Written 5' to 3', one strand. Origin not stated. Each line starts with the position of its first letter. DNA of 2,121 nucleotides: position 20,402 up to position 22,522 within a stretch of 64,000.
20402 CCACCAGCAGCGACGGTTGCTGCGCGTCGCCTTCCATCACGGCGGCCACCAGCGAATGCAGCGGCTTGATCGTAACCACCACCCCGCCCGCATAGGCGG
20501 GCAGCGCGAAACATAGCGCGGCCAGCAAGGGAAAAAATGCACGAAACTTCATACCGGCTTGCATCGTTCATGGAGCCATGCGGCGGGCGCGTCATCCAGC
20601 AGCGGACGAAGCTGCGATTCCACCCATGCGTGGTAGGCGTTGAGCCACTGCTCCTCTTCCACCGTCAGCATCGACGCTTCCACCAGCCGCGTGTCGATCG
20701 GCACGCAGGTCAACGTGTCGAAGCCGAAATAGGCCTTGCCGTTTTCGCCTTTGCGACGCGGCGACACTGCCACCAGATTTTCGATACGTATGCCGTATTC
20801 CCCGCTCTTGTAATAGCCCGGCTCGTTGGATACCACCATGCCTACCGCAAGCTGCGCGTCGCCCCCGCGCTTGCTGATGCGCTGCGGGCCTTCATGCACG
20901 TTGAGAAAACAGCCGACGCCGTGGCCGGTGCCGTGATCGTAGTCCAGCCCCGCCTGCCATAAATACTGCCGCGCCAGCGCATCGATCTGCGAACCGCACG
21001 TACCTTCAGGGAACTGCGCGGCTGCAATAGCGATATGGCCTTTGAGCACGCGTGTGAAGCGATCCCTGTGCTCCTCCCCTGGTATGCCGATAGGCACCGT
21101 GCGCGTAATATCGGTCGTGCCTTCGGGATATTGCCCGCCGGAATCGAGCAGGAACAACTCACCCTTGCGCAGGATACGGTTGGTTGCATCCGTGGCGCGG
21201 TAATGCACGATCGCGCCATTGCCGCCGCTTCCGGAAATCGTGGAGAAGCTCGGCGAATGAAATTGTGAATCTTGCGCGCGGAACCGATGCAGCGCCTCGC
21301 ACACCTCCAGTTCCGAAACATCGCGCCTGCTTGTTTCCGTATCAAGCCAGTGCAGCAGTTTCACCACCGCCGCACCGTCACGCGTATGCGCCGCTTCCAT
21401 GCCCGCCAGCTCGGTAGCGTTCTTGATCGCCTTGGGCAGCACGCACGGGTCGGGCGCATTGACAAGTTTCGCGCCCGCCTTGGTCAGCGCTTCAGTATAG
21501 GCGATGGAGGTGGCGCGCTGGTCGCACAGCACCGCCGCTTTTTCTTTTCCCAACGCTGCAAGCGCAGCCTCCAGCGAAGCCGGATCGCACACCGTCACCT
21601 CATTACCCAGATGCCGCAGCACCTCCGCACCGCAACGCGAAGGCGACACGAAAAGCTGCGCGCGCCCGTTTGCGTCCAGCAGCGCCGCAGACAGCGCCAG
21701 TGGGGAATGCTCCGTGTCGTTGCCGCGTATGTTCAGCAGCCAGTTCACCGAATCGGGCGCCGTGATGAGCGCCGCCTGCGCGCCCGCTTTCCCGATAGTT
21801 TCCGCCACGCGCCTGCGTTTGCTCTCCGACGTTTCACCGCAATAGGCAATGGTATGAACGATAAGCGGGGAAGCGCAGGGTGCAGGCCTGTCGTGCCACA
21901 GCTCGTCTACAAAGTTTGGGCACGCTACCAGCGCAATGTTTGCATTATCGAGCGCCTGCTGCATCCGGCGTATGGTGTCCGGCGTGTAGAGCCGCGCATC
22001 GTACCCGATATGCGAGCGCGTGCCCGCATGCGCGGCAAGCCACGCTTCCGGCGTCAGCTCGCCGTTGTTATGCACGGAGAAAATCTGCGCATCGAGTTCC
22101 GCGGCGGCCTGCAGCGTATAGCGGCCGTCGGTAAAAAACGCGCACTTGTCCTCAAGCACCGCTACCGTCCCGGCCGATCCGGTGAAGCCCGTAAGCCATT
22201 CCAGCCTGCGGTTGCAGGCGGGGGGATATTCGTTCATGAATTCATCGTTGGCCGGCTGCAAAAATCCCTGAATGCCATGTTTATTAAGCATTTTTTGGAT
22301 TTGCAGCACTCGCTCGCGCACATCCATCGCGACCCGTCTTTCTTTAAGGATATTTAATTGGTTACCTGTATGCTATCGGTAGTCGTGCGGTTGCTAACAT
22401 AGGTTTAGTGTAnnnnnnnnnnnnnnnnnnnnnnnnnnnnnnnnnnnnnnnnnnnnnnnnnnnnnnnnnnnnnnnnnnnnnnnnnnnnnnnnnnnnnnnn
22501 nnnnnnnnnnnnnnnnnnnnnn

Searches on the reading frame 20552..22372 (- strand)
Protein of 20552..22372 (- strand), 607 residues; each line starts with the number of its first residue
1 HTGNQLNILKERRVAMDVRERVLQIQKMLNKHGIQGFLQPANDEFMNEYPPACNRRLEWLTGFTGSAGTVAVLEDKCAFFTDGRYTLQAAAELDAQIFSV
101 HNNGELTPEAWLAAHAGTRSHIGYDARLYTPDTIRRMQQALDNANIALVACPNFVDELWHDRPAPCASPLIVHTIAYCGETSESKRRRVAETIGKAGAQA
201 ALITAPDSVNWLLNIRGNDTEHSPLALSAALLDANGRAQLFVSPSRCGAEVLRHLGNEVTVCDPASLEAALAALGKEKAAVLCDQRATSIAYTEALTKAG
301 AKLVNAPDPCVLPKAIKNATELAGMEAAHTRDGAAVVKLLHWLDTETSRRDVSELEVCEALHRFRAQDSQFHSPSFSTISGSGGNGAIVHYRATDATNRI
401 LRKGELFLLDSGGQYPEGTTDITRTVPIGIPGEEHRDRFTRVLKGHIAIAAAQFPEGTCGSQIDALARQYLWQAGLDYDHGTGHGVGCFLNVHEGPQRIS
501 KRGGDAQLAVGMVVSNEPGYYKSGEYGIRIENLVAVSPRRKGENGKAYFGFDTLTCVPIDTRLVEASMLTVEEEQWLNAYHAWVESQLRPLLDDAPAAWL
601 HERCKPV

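Call 61: search_protein_families(library=pfam, proteins=[window:20552-22372:-])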
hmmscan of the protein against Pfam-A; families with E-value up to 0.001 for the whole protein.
window:20552-22372:- (607 aa): 4 families
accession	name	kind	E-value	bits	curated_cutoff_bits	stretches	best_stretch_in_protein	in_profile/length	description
PF00557.29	Peptidase_M24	-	9.8e-55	186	23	1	324-537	2-207/208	Metallopeptidase family M24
PF16189.11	Creatinase_N_2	-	7e-40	137.1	29.7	1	161-321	1-161/161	Creatinase/Prolidase N-terminal domain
PF16188.10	Peptidase_M24_C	-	1.2e-21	76.8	28.9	1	548-607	2-63/63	C-terminal region of peptidase_M24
PF01321.24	Creatinase_N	-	6.4e-20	72.4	22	1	21-157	1-124/128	Creatinase/Prolidase N-terminal domain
